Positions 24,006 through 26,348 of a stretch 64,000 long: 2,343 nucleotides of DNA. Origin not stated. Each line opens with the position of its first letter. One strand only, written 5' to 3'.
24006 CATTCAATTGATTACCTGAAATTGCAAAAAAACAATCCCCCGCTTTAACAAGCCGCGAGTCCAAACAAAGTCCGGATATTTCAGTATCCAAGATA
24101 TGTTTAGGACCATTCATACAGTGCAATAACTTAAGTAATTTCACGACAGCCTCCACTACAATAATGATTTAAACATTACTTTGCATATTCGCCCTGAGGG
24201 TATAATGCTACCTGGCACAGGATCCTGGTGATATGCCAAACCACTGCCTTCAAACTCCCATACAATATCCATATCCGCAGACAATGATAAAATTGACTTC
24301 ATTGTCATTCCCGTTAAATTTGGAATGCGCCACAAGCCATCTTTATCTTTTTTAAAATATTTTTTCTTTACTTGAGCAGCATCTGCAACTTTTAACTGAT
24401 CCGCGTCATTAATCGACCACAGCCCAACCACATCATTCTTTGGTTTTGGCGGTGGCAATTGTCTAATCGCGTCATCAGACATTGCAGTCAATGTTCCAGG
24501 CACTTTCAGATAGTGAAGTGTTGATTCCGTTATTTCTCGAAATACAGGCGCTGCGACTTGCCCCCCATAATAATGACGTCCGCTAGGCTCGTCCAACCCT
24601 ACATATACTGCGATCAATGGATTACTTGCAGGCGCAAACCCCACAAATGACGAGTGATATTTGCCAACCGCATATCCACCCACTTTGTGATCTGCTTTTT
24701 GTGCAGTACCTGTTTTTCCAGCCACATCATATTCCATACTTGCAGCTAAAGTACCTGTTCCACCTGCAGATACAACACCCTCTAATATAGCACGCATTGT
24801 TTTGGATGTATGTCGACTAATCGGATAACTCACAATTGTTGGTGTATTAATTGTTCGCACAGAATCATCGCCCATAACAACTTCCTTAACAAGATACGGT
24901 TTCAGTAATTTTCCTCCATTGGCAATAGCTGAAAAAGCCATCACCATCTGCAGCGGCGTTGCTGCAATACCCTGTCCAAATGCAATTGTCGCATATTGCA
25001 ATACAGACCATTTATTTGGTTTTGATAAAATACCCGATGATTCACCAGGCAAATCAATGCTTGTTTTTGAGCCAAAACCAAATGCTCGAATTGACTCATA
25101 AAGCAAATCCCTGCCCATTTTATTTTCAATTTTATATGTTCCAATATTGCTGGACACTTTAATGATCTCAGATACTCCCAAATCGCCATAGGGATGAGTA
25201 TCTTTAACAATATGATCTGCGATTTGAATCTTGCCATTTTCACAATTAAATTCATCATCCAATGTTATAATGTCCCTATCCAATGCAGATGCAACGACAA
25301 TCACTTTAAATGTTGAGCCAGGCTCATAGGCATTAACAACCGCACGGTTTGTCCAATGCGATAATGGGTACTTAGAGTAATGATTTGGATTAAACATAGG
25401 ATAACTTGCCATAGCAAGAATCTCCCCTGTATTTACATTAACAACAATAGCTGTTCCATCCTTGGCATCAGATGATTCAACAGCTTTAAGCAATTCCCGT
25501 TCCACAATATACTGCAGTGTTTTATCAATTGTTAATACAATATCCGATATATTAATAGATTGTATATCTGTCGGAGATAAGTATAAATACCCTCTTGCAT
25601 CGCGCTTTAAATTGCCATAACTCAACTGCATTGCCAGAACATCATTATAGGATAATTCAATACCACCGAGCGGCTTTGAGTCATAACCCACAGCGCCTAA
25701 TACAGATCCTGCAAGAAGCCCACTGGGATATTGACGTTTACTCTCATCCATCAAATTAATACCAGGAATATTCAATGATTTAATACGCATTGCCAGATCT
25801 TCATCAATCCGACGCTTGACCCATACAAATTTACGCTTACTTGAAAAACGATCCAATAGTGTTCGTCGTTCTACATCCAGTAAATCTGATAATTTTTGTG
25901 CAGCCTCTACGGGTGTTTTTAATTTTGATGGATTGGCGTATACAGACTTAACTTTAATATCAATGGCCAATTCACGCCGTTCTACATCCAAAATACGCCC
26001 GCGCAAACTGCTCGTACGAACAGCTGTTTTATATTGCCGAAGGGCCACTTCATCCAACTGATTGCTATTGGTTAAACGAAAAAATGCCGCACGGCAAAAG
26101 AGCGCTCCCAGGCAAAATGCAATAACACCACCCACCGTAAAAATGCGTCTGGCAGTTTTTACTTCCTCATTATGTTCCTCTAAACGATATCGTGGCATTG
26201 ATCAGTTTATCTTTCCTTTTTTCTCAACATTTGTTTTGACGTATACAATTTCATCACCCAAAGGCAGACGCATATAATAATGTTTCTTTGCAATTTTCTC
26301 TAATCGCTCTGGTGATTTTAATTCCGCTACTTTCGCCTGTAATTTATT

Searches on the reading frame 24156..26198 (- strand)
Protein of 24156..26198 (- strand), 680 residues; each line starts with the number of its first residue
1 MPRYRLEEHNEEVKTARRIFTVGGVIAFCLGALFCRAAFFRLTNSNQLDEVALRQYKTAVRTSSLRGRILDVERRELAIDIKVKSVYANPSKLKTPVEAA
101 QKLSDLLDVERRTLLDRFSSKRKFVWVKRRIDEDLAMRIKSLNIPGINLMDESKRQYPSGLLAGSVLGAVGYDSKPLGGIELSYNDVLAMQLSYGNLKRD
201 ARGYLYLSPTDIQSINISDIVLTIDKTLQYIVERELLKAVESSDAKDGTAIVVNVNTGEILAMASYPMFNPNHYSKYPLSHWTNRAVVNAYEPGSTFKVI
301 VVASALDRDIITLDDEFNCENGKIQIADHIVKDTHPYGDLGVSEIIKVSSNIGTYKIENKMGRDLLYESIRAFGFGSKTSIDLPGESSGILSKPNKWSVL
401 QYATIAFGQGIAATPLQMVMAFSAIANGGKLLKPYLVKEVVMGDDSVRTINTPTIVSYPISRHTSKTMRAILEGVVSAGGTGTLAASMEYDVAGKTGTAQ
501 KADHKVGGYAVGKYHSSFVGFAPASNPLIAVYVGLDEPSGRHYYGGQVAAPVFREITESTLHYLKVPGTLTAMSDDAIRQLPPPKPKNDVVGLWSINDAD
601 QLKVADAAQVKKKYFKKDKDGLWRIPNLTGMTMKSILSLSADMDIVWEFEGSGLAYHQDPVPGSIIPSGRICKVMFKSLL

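Call 28: find_homologous_proteins(query=window:24156-26198:-)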
Query window:24156-26198:- (680 aa): 7997 proteins with E <= 0.001 among 8000 candidates; the best 120 are listed.
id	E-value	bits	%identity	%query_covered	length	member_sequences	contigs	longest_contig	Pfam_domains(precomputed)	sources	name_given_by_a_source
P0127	0.0e+0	1526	100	100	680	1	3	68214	PF03717.21,PF00905.28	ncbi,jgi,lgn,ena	-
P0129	6.5e-254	862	58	100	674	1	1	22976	PF03717.21,PF00905.28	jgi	jgi:cell division protein FtsI (penicillin-binding protein 3)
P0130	5.7e-253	859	58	100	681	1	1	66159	PF03717.21,PF00905.28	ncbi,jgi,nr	ncbi:MAG: transpeptidase family protein [Deltaproteobacteria bacterium]|jgi:cell division protein Ft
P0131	1.1e-251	855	58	100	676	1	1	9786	PF03717.21,PF00905.28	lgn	-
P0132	6.5e-247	839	56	100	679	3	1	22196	PF03717.21,PF03793.25,PF00905.28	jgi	jgi:cell division protein FtsI (penicillin-binding protein 3)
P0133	1.6e-243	828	55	100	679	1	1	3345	PF03717.21,PF03793.25,PF00905.28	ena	-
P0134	1.9e-243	828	56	100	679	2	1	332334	PF03717.21,PF03793.25,PF00905.28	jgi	jgi:cell division protein FtsI (penicillin-binding protein 3)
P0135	1.2e-241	822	55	100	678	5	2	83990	PF03717.21,PF00905.28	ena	-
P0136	5.4e-241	820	54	100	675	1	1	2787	PF03717.21,PF03793.25,PF00905.28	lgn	-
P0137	7.0e-241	819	54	100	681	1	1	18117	PF03717.21,PF03793.25,PF00905.28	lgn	-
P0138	7.7e-238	809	55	100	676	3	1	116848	PF03717.21,PF03793.25,PF00905.28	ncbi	-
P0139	2.4e-237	807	55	100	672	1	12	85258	PF03717.21,PF03793.25,PF00905.28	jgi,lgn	jgi:cell division protein FtsI (penicillin-binding protein 3)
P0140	3.9e-237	807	55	98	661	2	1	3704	PF03717.21,PF03793.25,PF00905.28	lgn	-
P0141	3.9e-234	797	53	100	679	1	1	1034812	PF03717.21,PF00905.28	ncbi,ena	-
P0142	4.0e-234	797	56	100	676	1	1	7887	PF03717.21,PF00905.28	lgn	-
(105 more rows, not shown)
